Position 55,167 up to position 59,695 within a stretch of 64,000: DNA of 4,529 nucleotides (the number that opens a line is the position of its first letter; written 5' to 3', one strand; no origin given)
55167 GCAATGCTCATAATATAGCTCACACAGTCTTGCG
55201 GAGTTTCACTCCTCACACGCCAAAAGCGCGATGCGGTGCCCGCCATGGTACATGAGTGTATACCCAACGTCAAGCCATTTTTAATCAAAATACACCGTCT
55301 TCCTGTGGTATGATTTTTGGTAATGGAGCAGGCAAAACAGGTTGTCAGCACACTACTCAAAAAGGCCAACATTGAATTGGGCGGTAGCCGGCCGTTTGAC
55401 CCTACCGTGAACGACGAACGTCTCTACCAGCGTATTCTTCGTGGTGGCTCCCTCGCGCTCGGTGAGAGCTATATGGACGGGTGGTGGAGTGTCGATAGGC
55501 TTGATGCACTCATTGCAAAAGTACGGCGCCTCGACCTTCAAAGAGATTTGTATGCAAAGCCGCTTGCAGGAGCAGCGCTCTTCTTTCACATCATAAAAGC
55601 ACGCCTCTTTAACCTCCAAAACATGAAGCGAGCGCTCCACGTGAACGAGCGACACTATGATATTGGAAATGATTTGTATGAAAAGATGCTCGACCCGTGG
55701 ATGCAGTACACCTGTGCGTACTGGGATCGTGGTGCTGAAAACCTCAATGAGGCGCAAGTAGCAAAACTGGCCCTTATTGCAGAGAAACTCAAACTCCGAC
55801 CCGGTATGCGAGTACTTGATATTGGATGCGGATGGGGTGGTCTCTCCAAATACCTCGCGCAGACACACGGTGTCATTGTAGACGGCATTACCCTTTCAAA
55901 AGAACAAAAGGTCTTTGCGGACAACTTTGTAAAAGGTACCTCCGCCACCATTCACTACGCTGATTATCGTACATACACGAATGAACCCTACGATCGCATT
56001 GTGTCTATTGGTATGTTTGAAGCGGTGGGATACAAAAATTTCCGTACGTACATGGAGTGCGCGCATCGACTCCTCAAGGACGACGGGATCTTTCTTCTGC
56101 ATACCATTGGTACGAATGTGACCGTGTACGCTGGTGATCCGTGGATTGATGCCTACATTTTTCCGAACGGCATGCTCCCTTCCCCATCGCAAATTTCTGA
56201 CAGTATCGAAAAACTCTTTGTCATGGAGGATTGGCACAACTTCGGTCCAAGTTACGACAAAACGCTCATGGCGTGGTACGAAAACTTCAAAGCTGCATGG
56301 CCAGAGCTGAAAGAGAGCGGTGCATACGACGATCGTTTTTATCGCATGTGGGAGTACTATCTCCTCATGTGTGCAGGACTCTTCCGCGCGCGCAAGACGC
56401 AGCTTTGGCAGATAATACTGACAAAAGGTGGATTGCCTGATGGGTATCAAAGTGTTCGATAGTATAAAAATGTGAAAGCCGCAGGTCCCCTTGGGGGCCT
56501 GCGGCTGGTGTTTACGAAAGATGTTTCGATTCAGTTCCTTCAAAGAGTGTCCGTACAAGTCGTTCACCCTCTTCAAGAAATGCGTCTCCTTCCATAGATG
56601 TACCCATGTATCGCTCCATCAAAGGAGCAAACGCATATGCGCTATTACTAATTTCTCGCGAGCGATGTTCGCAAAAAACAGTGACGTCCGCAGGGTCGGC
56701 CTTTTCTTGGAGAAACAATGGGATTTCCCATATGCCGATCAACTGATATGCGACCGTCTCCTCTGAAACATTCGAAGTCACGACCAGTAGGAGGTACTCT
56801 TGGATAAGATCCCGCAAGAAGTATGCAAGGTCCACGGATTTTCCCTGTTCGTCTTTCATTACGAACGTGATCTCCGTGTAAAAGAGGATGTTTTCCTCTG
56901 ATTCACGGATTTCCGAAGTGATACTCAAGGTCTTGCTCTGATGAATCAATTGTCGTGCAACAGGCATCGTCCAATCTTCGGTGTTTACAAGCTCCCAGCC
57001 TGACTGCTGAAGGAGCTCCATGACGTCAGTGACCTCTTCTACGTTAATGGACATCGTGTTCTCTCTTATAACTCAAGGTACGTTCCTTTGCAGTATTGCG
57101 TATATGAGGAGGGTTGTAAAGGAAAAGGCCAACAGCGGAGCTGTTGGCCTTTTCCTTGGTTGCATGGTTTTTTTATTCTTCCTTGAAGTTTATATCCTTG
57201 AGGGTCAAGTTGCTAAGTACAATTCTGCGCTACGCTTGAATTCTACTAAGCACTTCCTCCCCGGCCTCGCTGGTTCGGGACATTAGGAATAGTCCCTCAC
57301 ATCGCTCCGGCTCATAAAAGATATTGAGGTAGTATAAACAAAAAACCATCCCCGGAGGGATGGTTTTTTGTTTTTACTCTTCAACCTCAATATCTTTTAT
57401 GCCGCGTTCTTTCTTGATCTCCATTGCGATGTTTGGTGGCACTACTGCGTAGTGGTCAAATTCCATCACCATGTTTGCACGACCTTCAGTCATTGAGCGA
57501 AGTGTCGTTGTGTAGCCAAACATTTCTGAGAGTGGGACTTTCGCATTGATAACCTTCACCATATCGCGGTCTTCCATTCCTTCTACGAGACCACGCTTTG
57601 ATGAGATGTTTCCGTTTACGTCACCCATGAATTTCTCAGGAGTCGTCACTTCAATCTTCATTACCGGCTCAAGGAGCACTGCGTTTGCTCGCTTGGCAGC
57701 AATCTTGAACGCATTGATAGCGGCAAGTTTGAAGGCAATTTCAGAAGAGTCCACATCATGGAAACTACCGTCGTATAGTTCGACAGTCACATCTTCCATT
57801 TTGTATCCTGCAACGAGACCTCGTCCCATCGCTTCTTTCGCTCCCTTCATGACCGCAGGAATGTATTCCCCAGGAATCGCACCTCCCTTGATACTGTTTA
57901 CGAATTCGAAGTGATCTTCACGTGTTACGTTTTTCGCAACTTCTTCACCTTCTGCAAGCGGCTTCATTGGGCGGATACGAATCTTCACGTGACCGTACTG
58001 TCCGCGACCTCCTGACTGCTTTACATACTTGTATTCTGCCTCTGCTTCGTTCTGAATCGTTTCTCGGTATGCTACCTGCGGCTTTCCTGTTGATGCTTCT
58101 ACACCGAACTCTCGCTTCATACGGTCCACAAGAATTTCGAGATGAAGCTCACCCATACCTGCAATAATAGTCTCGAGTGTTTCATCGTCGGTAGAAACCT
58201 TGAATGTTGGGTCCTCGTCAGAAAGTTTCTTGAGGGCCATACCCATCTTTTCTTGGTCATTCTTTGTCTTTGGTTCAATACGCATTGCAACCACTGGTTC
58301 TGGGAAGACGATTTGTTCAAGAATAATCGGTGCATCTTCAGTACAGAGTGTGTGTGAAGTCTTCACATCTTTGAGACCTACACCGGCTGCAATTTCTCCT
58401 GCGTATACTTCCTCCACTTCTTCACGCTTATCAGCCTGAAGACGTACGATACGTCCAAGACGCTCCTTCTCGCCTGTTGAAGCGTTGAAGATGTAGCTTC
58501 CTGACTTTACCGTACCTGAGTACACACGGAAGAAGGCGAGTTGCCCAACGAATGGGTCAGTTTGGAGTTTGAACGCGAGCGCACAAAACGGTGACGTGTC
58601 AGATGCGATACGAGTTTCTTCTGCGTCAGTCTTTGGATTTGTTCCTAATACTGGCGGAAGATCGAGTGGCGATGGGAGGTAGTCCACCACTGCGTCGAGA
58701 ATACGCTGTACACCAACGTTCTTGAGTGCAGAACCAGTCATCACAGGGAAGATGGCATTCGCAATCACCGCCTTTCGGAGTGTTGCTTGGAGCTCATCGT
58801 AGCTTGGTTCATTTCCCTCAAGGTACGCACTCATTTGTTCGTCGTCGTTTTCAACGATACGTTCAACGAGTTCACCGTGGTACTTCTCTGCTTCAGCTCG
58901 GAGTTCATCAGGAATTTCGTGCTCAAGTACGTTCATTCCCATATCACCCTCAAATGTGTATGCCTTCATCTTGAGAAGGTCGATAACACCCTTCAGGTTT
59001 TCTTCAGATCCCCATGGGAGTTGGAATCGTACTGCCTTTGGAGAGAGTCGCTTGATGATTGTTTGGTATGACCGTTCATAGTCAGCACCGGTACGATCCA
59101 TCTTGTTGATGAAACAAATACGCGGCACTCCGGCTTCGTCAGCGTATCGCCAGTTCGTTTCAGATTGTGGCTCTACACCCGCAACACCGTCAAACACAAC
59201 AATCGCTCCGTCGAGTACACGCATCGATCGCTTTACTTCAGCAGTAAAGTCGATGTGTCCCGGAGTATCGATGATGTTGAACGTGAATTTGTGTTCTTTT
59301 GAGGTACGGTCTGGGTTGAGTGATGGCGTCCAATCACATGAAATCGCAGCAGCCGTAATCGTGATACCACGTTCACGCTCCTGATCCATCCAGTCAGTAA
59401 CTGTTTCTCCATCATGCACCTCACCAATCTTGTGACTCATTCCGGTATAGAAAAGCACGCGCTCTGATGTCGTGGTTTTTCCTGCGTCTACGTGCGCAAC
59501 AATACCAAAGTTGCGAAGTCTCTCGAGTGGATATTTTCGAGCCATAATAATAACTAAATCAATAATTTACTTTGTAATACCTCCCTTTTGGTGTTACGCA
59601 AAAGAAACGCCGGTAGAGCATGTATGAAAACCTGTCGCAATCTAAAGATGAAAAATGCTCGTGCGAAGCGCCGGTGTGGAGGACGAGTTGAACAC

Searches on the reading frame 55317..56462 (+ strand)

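Call 70: search_protein_families(library=pfam, proteins=[window:55317-56462:+], max_evalue=0.001)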
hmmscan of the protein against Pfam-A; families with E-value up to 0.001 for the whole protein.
window:55317-56462:+ (381 aa): 10 families
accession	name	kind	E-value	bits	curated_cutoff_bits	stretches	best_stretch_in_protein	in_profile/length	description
PF02353.26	CMAS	-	1.2e-84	284.3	27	1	104-366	4-273/273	Mycolic acid cyclopropane synthetase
PF13489.12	Methyltransf_23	-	3.6e-12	46.8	27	1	151-268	13-123/164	Methyltransferase domain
PF13649.12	Methyltransf_25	-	8.2e-11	42.9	27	1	166-257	1-97/97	Methyltransferase domain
PF08241.18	Methyltransf_11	-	2.9e-09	37.9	21.2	1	167-260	1-94/95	Methyltransferase domain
PF08242.18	Methyltransf_12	-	3.3e-08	34.6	30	1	167-259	1-98/98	Methyltransferase domain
PF01728.25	FtsJ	-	1.5e-06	28.7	24.1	1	149-204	7-66/181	FtsJ-like methyltransferase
PF13847.12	Methyltransf_31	-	9.3e-06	25.8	27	1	161-265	2-113/145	Methyltransferase domain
PF07021.18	MetW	-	1.5e-05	25.1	21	1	160-214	11-63/193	Methionine biosynthesis protein MetW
PF01135.25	PCMT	-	0.00056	20.2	20.3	1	147-185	58-96/210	Protein-L-isoaspartate(D-aspartate) O-methyltransferase (PCMT)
PF05175.20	MTS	-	0.00057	20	23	1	153-231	22-105/170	Methyltransferase small domain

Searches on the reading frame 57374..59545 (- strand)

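Call 70: search_protein_families(library=pfam, proteins=[window:57374-59545:-], max_evalue=0.001)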
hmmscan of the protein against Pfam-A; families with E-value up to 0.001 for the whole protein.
window:57374-59545:- (723 aa): 7 families
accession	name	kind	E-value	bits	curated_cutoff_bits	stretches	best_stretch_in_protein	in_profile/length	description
PF00009.33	GTP_EFTU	-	4.1e-62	209.6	26.5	1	9-292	2-188/188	Elongation factor Tu GTP binding domain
PF03764.24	EFG_IV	-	2.7e-38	130.9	24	1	489-621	1-121/121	Elongation factor G, domain IV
PF14492.12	EFG_III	-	8.9e-33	112.6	27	1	414-488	1-75/75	Elongation Factor G, domain III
PF00679.30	EFG_C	-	9e-29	99.8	27.9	1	623-708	1-87/89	Elongation factor G C-terminus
PF03144.31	GTP_EFTU_D2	-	2.5e-17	63.5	30.3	1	334-401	1-73/73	Elongation factor Tu domain 2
PF22042.2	EF-G_D2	-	2.5e-16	60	27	1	319-402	1-83/84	Elongation factor G domain 2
PF16658.11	RF3_C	-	3.9e-07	30.4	40.1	1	420-503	12-95/132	Class II release factor RF3, C-terminal domain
